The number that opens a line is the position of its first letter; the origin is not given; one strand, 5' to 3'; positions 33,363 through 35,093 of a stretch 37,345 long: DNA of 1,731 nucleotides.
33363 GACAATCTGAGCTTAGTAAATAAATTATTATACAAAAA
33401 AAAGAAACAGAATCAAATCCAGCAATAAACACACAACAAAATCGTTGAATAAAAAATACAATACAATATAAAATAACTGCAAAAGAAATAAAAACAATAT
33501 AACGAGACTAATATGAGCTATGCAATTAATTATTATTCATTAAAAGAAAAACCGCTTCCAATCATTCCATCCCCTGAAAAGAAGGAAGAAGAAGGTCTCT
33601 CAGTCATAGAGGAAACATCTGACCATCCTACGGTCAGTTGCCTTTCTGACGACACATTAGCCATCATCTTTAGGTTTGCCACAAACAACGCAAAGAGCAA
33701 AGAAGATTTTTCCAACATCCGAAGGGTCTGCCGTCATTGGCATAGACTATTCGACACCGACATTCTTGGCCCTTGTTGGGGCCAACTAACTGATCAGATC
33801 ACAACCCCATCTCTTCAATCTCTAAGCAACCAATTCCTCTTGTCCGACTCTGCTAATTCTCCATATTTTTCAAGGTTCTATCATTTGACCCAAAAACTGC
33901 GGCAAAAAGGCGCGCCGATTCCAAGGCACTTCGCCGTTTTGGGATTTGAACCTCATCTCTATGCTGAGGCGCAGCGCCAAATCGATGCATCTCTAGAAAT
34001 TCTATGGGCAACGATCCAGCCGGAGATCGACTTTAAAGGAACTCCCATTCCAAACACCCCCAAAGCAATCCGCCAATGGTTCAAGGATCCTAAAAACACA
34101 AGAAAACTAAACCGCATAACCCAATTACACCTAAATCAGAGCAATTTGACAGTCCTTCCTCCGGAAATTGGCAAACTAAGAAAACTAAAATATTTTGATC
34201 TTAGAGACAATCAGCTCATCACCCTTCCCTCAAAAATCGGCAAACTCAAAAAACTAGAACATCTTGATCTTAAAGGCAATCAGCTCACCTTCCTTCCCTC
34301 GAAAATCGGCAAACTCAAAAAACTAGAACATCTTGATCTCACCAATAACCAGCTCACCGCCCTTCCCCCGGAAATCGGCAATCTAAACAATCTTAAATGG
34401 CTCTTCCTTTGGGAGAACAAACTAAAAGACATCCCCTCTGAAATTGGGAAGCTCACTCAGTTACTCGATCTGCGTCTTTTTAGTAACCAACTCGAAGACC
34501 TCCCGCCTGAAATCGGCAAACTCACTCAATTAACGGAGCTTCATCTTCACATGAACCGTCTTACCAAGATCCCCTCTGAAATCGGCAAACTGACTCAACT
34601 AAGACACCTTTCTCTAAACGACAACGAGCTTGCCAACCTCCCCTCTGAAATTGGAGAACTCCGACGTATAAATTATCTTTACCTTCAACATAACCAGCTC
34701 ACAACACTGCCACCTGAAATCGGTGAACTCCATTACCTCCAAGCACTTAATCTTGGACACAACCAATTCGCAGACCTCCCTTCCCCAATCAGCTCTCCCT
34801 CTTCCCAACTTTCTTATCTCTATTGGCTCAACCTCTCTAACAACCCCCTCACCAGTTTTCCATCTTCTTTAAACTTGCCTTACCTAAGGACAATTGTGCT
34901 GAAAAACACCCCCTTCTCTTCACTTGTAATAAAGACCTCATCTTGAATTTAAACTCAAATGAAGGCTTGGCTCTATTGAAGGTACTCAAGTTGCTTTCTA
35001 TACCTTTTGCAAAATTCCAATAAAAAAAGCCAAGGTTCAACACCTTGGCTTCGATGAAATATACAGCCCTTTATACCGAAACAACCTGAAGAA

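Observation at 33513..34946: Eukaryote-like F-box + LRR protein: candidate mimic of SCF ubiquitin-ligase substrate adaptors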

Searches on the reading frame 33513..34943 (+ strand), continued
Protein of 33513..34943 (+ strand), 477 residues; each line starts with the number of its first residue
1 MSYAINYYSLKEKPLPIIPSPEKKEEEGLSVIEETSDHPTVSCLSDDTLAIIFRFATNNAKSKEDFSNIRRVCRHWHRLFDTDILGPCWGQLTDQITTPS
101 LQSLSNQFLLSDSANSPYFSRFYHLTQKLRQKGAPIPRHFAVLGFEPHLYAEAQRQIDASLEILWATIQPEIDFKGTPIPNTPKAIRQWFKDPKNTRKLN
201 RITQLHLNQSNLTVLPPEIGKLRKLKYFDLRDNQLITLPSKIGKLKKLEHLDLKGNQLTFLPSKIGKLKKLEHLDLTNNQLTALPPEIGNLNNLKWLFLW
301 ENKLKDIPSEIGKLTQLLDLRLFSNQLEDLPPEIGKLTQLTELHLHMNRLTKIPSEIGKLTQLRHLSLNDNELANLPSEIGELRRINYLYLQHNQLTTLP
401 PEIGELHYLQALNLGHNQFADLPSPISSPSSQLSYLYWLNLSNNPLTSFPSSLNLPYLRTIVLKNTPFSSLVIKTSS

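Call 37: find_encoding_contigs(protein=P0037, flank=10000, max_places=3)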
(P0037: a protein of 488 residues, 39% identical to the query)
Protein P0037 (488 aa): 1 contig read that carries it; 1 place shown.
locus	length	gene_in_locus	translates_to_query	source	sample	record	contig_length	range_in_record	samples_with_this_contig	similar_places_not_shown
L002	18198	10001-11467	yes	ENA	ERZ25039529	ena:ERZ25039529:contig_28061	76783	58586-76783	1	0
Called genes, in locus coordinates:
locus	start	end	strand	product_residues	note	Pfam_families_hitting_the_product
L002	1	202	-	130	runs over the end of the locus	-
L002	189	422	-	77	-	-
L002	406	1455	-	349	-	PF03403:PAF-AH_p_II (faint), PF12740:PETase (weak)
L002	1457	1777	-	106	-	PF21716:dnstrm_HI1420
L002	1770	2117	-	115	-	PF05973:Gp49 (weak)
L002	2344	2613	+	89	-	PF07866:DUF1653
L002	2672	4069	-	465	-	PF00324:AA_permease, PF13520:AA_permease_2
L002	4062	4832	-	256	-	PF01678:DAP_epimerase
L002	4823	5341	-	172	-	-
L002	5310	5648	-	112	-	-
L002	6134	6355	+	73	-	-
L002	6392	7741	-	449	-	PF23598:LRR_14, PF13855:LRR_8, PF23598:LRR_14, PF12799:LRR_4 (weak), PF13855:LRR_8, PF12799:LRR_4 (weak), PF23598:LRR_14, PF12799:LRR_4 (weak), +4 more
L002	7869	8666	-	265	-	PF13328:HD_4, PF01966:HD (weak)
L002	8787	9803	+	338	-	PF09925:DUF2157 (weak)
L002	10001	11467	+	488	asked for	PF12937:F-box-like (weak), PF23598:LRR_14, PF12799:LRR_4 (weak), PF13855:LRR_8 (weak), PF23598:LRR_14, PF12799:LRR_4 (weak), PF13855:LRR_8, PF23598:LRR_14 (weak), +5 more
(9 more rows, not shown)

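Call 72: find_encoding_contigs(protein=P0070, flank=10000, max_places=3)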
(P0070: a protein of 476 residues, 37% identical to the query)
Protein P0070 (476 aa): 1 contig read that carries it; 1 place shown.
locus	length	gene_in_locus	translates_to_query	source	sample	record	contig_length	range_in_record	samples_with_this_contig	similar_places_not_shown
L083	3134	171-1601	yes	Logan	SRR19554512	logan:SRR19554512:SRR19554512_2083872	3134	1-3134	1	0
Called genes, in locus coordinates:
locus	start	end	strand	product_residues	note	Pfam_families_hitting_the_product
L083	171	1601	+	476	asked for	PF13855:LRR_8 (weak), PF23598:LRR_14, PF12799:LRR_4 (weak), PF13855:LRR_8, PF23598:LRR_14, PF13855:LRR_8, PF12799:LRR_4 (weak), PF13855:LRR_8, +4 more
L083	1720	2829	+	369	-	-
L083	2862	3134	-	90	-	?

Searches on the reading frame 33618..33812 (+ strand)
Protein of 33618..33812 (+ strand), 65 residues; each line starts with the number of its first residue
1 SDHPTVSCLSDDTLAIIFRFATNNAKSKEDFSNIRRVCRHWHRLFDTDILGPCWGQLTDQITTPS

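Call 53: search_solved_structures(query=A4, max_evalue=10, show_alignments=0)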
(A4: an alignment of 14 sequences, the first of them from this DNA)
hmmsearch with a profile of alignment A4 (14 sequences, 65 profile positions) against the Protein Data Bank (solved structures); distinct sequences matched with E-value up to 10: 35.
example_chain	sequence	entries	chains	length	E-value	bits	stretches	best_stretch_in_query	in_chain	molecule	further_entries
8zuh_A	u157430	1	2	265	0.01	18.7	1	3-56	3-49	F-box only protein 6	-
1fs1_A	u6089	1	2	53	0.048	16.6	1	7-56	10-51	CYCLIN A/CDK2-ASSOCIATED P19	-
4b2f_A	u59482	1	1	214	0.077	15.9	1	11-48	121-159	PUTATIVE ANTIGEN P35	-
1ldk_E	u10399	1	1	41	0.082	15.8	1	7-48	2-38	SKP2-like protein type gamma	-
4axz_A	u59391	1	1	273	0.1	15.6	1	11-48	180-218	PUTATIVE ANTIGEN P35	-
3wso_A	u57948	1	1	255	0.12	15.3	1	6-56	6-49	F-box only protein 44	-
6byh_E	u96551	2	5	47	0.13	15.2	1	9-49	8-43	Lysine-specific demethylase 2A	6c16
6wnx_A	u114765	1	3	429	0.23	14.4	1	25-60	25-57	F-box/WD repeat-containing protein 11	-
7lbw_A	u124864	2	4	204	0.45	13.5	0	25-47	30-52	Transcription factor A, mitochondrial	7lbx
6erp_C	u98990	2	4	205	0.46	13.4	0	25-47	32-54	Transcription factor A, mitochondrial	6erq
9mn4_A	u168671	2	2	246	0.5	13.3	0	25-47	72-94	Transcription factor A, mitochondrial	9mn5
6hb4_A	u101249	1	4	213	0.51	13.3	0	25-47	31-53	Transcription factor A, mitochondrial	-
3tq6_A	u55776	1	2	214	0.52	13.3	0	25-47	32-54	Transcription factor A, mitochondrial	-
6vcd_B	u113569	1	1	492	0.56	13.2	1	5-57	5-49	F-box/LRR-repeat protein 5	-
6hc3_A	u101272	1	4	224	0.58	13.1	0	25-47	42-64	Transcription factor A, mitochondrial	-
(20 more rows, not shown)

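Call 56: search_solved_structures(query=A5, max_evalue=1, show_alignments=2)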
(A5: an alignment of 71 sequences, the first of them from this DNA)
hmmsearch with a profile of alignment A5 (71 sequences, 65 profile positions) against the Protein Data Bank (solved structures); distinct sequences matched with E-value up to 1: 43.
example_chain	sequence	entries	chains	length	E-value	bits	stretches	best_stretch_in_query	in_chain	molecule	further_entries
1fs1_A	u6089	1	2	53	2.6e-05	27.1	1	7-57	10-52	CYCLIN A/CDK2-ASSOCIATED P19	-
3wso_A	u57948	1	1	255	2.8e-05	27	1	4-55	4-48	F-box only protein 44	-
1ldk_E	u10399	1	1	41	7.7e-05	25.6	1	7-48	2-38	SKP2-like protein type gamma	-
1fs2_A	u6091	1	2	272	0.00035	23.5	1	7-57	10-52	SKP2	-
1fqv_A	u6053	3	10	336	0.00054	22.9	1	7-57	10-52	SKP2 | S-phase kinase-associated protein 2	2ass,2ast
6vcd_B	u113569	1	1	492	0.00065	22.6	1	4-57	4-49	F-box/LRR-repeat protein 5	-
6wnx_A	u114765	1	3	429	0.00068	22.6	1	5-59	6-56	F-box/WD repeat-containing protein 11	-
7z8b_F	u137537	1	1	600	0.00072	22.5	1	5-63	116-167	F-box/WD repeat-containing protein 8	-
7b5l_T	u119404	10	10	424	0.00073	22.5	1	7-57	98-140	S-phase kinase-associated protein 2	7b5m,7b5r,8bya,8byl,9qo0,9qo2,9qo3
7z8t_F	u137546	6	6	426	0.00073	22.5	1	7-57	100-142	S-phase kinase-associated protein 2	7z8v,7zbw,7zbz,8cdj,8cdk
8or0_E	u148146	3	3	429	0.00074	22.4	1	7-57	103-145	S-phase kinase-associated protein 2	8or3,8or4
9cb3_A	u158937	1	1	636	0.00083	22.3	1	5-48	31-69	Cyclin-F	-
8zuh_A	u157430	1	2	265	0.0011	21.9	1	5-56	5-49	F-box only protein 6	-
6m90_A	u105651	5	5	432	0.0013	21.7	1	17-59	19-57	F-box/WD repeat-containing protein 1A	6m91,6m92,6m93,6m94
1p22_A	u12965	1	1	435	0.0013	21.7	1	17-59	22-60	F-box/WD-repeat protein 1A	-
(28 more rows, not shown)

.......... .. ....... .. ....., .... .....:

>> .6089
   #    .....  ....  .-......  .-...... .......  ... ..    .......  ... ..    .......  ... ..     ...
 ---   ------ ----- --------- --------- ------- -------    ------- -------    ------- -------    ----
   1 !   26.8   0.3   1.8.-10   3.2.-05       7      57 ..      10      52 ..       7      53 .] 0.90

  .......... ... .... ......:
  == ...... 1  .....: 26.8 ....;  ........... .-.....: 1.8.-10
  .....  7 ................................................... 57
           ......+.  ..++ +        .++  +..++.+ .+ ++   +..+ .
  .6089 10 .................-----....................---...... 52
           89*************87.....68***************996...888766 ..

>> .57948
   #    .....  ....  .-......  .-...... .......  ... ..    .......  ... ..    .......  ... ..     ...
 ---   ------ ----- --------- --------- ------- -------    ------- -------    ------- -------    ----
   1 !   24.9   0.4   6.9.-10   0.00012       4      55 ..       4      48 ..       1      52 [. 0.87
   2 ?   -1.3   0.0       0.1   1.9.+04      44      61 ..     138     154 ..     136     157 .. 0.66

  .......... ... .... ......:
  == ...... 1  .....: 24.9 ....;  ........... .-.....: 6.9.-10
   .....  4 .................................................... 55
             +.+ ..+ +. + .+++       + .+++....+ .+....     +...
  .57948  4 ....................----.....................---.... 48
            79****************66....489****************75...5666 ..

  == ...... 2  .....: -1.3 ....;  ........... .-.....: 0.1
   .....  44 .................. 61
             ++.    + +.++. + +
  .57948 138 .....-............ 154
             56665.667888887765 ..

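Call 59: predict_structure(alignment_id=A4)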
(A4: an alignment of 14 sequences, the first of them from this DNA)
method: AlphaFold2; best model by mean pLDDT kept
length: 65 residues; sequences in the alignment: 14
mean_pLDDT: 86.7   pTM: 0.63
mean pLDDT of the five models: 86.7, 78.5, 78.4, 77.4, 74.8
residues with pLDDT >= 90: 31; 70-90: 29; 50-70: 5; < 50: 0
segments of 3 or more residues with pLDDT < 50: none
pLDDT, mean of each block of 10 residues (from residue 1): 75 92 85 89 91 89 82
secondary structure, 60 per line:
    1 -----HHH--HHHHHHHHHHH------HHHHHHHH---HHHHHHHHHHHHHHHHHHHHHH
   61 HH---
elements in order: H11-21 H28-35 H39-62

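Call 64: fold_search(model_id=the predicted structure, library=pdb)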
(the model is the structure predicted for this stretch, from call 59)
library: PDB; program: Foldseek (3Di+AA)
matches with E <= 10: 24; with E <= 0.001: 0
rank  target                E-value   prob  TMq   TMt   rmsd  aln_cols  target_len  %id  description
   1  5ibk_B                1.1e+00  0.80  0.53  0.70   3.0        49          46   18  Skp1-F-box in complex with a ubiquitin variant (released 2016-03-30)
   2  9o04_C                1.9e+00  0.75  0.63  0.13   2.8        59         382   19  CryoEM structure of the FBXO42-CCDC6-PP2Ac degradasome (released 2026-01-21)
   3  2p1n_B                1.9e+00  0.75  0.46  0.06   1.0        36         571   19  Mechanism of Auxin Perception by the TIR1 Ubiqutin Ligase (released 2007-04-10)
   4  6byh_E                2.4e+00  0.35  0.40  0.55   4.8        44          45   16  Ubiquitin Variant (UbV.Fl11.1) bound to a human Skp1-Fbl11 fragment complex. (released 2018-07-18)
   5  2p1m_B                2.6e+00  0.63  0.45  0.05   1.0        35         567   20  TIR1-ASK1 complex structure (released 2007-04-10)
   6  7t1z_B                2.7e+00  0.44  0.47  0.08   3.8        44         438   18  Structure of the Fbw7-Skp1-MycNdegron complex (released 2022-02-16)
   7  2p1q_B                2.9e+00  0.63  0.47  0.06   1.0        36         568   19  Mechanism of Auxin Perception by the TIR1 ubiquitin ligase (released 2007-04-10)
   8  1fs2_A                3.1e+00  0.41  0.47  0.13   2.1        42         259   24  INSIGHTS INTO SCF UBIQUITIN LIGASES FROM THE STRUCTURE OF THE SKP1-SKP2 COMPLEX (released 2000-11-29)
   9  9wsq_B                3.1e+00  0.35  0.40  0.10   1.6        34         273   20  Structure of dimeric mouse NLRP14-KDM2A-SKP1 complex (released 2026-03-18)
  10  9xrl_A                3.1e+00  0.30  0.49  0.09   3.1        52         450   21  Structure of mouse cytoplasmic lattice (CPL) repeating unit (released 2026-03-18)
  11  7t1y_B                3.5e+00  0.38  0.47  0.08   3.8        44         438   18  Structure of the Fbw7-Skp1-MycCdegron complex (released 2022-02-16)
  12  3v7d_B                4.0e+00  0.23  0.46  0.08   2.6        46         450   20  Crystal Structure of ScSkp1-ScCdc4-pSic1 peptide complex (released 2012-05-02)
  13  3mks_D                4.2e+00  0.30  0.48  0.08   2.9        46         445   20  Crystal Structure of yeast Cdc4/Skp1 in complex with an allosteric inhibitor SCF-I2 (released 2010-07-21)
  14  1uf9_A                5.1e+00  0.13  0.43  0.18  10.1        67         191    9  Crystal structure of TT1252 from Thermus thermophilus (released 2003-11-28)
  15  4pu4_D                5.1e+00  0.08  0.33  0.29   6.6        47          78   15  Shewanella oneidensis MR-1 Toxin Antitoxin System HipA, HipB and its operator DNA complex (space group P21) (released 2014-08-06)
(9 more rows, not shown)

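Call 81: search_solved_structures(query=window:33618-33812:+, max_evalue=10)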
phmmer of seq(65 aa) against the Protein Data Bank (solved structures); distinct sequences matched with E-value up to 10: 1.
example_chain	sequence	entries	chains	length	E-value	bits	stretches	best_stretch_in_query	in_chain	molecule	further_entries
2jpi_A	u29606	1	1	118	0.84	13.3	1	21-49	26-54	Hypothetical protein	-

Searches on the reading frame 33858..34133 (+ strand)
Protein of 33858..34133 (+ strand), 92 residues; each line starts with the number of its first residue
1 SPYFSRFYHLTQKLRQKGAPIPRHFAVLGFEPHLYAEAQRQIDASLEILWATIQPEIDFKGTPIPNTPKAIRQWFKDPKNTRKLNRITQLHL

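Call 79: search_protein_families(library=pfam, proteins=[window:33858-34133:+], max_evalue=10)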
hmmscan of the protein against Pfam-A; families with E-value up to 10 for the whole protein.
seq(92 aa): 0 families
